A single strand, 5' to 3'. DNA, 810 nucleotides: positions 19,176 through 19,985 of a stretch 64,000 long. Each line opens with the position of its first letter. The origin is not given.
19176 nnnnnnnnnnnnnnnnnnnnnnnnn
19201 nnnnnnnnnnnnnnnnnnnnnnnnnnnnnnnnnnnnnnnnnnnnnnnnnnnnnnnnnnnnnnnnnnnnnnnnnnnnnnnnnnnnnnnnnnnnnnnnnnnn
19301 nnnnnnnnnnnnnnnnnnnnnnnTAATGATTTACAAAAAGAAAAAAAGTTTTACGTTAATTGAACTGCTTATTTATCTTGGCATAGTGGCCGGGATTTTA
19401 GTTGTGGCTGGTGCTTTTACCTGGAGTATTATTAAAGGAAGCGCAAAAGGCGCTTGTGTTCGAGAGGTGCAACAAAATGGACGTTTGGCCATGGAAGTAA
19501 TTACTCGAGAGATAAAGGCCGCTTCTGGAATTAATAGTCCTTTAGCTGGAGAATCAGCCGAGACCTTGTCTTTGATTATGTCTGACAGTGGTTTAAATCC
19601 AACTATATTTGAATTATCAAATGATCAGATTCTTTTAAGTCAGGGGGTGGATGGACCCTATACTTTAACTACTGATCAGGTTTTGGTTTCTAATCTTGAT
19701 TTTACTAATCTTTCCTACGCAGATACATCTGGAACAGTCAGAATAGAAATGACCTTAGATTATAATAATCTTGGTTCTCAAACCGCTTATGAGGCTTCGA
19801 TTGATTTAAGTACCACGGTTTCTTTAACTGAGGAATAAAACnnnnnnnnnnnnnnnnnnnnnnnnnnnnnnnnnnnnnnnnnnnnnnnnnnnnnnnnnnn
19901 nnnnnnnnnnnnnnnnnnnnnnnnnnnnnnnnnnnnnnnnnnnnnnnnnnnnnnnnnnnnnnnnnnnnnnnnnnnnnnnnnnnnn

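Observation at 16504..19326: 940-aa prepilin-type protein built of about 14 LVIVD beta-propeller repeats: candidate pilus-displayed adhesin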

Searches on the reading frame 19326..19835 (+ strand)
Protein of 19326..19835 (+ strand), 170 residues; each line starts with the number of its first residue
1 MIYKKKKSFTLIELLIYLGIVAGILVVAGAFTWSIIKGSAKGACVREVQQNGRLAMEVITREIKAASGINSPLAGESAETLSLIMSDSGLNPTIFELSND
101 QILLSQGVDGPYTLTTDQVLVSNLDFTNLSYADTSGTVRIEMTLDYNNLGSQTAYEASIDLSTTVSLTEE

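Call 5: search_protein_families(library=pfam, proteins=[window:19326-19835:+], max_evalue=0.1)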
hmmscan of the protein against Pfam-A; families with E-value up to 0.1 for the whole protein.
window:19326-19835:+ (170 aa): 1 family
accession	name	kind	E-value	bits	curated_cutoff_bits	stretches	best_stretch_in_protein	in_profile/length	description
PF07963.17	N_methyl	-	0.00059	19.7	21.2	1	4-22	2-20/27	Prokaryotic N-terminal methylation motif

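Call 34: search_protein_families(library=ncbifam, proteins=[window:19326-19835:+], max_evalue=1)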
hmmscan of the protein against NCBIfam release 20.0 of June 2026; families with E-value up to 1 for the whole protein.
window:19326-19835:+ (170 aa): 5 families
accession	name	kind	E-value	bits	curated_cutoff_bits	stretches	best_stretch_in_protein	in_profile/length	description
TIGR02599.1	TIGR02599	subfamily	0.004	16.5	256.5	1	8-67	1-60/361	Verru_Chthon cassette protein C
NF007800.0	PRK10506.1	equivalog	0.013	15.4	158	1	3-37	5-38/163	prepilin peptidase-dependent protein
NF008011.0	PRK10740.1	equivalog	0.024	14.3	379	1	7-49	53-95/308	high-affinity branched-chain amino acid ABC transporter permease LivH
NF041002.1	pilin_ComGF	equivalog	0.052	13.8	80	1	7-63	2-56/139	competence type IV pilus minor pilin ComGF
NF040999.1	pilin_ComGC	equivalog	0.1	12.8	75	1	7-26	2-21/84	competence type IV pilus major pilin ComGC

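Call 62: search_solved_structures(query=A4, max_evalue=10)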
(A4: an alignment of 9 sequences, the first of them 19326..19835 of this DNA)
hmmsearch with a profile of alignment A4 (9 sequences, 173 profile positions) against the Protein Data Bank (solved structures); distinct sequences matched with E-value up to 10: 18.
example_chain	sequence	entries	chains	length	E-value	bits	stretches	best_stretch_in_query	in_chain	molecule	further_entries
7tgg_A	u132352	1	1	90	5.4e-05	26.4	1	5-43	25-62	Geopilin domain 1 protein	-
9egp_A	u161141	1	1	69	0.00014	25.1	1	4-29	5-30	Geopilin domain 1 protein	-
9laa_A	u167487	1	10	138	0.00046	23.4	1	3-28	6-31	Type IV pilin protein PilA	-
2m7g_A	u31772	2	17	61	0.012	18.8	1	10-47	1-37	Geopilin domain 1 protein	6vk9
9lab_B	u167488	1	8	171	0.015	18.5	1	5-30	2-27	MSHA major pilin subunit MshA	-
6gv9_A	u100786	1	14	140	0.078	16.1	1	10-28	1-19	Prepilin peptidase-dependent protein D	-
1oqw_A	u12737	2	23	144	0.17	15.1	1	10-30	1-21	Fimbrial protein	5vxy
8tob_GA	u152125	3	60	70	0.17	15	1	11-57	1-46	Fimbrial protein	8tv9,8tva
3sok_A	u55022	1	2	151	0.21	14.7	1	10-29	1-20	Fimbrial protein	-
8p3b_A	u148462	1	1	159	0.23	14.6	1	10-27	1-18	Fimbrial protein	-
2hi2_A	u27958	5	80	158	0.25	14.5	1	10-27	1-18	Fimbrial protein | PilA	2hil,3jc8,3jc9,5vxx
1ay2_A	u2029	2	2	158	0.29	14.3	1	10-27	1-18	TYPE 4 PILIN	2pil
8tj2_C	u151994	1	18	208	0.3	14.3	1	10-30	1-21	Type IV major pilin protein PilA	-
5kua_A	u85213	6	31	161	0.44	13.7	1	10-27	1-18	pilin | Neisseria meningitidis PilE variant SB-GATDH | Neisseria meningitidis PilE, SB-DATDH variant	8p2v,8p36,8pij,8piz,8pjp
6xxd_A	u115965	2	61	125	1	12.5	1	10-33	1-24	PilA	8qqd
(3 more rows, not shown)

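Call 65: search_protein_families(library=pfam, alignment_id=A4, max_evalue=1)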
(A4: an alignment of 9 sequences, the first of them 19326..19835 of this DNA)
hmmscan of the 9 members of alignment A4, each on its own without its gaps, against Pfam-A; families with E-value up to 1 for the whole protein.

A. member 1, window:19326-19835:+ (170 aa): 1 family
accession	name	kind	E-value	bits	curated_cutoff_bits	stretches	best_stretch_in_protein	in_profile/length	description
PF07963.17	N_methyl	-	0.00059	19.7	21.2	1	4-22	2-20/27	Prokaryotic N-terminal methylation motif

B. families by the number of members that match (of 9 scanned): 7 families
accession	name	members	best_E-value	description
PF07963.17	N_methyl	9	2.6e-09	Prokaryotic N-terminal methylation motif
PF13314.11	DUF4083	1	0.064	Domain of unknown function (DUF4083)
PF07379.16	DUF1494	1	0.087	Protein of unknown function (DUF1494)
PF06545.17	AllG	1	0.1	Oxamate carbamoyltransferase subunit AllG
PF24966.2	Ig_TR130_2nd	1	0.15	TR130 second Ig-like domain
PF17534.7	DUF5453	1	0.17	Family of unknown function (DUF5453)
PF03212.20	Pertactin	1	0.18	Pertactin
